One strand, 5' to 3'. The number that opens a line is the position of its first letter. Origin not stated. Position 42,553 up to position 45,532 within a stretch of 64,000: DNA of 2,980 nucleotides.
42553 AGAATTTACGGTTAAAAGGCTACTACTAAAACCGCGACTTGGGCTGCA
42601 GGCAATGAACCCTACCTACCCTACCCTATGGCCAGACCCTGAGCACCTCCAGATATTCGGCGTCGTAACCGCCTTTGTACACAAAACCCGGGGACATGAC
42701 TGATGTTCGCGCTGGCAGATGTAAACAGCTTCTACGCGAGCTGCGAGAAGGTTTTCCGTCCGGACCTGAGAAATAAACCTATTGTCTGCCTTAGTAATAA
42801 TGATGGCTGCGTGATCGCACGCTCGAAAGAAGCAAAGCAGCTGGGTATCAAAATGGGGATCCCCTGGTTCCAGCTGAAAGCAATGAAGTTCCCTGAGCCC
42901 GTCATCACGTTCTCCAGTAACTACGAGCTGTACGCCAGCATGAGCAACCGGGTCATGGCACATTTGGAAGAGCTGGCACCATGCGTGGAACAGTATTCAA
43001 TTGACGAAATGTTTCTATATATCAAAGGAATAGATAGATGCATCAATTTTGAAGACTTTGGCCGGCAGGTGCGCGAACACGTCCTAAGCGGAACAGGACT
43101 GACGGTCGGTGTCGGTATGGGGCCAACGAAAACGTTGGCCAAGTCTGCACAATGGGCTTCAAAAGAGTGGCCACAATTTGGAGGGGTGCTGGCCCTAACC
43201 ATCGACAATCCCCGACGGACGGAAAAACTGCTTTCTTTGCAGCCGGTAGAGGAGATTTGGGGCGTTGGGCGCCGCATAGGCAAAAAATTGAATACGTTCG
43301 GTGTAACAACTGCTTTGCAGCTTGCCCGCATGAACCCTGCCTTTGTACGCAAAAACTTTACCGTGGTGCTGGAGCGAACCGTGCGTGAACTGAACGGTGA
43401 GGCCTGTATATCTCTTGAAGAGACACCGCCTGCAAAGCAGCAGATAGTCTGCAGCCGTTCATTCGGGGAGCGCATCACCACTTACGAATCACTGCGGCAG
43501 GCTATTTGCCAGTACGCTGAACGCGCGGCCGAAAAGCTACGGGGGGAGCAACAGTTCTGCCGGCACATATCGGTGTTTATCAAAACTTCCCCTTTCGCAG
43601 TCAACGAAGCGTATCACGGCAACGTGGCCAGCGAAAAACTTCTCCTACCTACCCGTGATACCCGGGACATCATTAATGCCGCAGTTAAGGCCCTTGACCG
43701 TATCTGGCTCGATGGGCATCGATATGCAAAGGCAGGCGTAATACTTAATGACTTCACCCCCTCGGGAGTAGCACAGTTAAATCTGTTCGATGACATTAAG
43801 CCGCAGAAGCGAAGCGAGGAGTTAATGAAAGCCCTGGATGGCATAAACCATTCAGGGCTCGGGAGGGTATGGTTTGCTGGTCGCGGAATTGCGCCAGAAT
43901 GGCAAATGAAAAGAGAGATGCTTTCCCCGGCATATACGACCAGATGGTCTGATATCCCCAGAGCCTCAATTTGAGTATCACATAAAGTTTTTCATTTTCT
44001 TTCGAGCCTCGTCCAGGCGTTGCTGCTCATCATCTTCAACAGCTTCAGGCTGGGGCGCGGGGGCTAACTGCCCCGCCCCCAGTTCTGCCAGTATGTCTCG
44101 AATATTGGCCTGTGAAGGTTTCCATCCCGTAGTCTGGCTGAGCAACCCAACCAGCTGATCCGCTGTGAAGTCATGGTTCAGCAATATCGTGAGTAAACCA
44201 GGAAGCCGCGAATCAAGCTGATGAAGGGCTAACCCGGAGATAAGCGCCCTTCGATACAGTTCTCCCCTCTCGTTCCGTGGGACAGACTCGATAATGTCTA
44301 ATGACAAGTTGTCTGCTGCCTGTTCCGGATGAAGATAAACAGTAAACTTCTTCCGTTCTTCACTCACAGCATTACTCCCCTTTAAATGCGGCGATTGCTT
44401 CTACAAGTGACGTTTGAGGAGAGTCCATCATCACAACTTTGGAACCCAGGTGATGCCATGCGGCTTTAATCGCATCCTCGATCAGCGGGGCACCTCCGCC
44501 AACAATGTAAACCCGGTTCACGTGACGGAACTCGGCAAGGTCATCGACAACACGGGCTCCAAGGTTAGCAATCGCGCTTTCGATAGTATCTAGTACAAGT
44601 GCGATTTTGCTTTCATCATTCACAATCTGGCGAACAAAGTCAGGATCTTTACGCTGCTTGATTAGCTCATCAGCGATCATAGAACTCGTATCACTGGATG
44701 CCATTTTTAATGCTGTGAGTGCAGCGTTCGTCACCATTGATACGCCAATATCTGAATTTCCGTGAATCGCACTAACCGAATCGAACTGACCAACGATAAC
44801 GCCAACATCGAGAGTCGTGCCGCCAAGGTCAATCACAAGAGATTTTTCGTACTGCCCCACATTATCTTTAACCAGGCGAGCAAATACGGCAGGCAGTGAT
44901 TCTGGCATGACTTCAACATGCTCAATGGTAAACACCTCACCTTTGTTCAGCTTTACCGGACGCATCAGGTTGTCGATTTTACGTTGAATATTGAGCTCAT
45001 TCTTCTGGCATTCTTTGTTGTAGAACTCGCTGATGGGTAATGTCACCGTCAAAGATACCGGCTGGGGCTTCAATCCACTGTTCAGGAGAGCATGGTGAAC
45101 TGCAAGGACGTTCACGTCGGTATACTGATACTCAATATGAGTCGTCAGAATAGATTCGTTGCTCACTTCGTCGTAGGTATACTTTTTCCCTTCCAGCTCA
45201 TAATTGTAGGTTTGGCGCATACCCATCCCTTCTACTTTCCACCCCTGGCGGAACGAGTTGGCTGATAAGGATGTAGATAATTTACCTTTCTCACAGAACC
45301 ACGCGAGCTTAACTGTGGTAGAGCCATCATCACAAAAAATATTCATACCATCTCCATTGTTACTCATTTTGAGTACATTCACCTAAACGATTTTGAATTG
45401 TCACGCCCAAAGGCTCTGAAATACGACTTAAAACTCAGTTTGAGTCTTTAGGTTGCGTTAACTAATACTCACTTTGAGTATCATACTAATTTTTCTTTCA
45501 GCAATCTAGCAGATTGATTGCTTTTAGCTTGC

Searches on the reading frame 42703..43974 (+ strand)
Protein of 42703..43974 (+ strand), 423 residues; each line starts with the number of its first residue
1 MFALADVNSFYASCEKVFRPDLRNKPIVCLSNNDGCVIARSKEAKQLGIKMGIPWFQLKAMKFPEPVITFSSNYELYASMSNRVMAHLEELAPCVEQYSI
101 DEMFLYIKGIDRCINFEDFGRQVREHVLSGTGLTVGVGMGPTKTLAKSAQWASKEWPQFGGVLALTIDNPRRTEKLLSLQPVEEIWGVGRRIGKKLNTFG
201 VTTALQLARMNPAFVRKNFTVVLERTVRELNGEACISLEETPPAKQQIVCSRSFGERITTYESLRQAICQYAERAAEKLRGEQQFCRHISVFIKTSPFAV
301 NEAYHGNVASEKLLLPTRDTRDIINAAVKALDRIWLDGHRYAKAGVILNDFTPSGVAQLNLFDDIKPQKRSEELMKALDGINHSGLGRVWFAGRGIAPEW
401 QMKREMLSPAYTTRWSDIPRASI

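Call 85: search_protein_families(library=pfam, proteins=[window:42703-43974:+], max_evalue=0.0001)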
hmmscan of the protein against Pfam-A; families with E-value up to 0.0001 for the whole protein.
window:42703-43974:+ (423 aa): 4 families
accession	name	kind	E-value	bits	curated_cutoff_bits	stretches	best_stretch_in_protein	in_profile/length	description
PF00817.25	IMS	-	1.8e-37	129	23.2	1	6-149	2-146/148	impB/mucB/samB family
PF11799.13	IMS_C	-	3.1e-27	95.6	20.7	1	245-361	1-109/109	impB/mucB/samB family C-terminal domain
PF13438.11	DUF4113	-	4.2e-20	72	24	1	373-420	2-50/51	Domain of unknown function (DUF4113)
PF11798.14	IMS_HHH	-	3.1e-05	24.4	24.4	1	177-201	8-32/32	IMS family HHH motif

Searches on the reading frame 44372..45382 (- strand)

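Call 85: search_protein_families(library=pfam, proteins=[window:44372-45382:-], max_evalue=0.0001)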
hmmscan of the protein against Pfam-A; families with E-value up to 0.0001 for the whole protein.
window:44372-45382:- (336 aa): 3 families
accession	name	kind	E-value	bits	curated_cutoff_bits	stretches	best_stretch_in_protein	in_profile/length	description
PF06406.17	StbA_N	-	5.6e-65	218.6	24.6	1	13-168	1-154/158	Plasmid segregation protein ParM, N-terminal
PF21523.3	ParM_N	-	7.7e-46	156.5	27.4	1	177-332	3-158/159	Plasmid segregation protein ParM, C-terminal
PF21522.3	MreB-like_C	-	3.5e-06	28.1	27.8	1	183-306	1-122/123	Archaeal actin homologue MreB-like, C-terminal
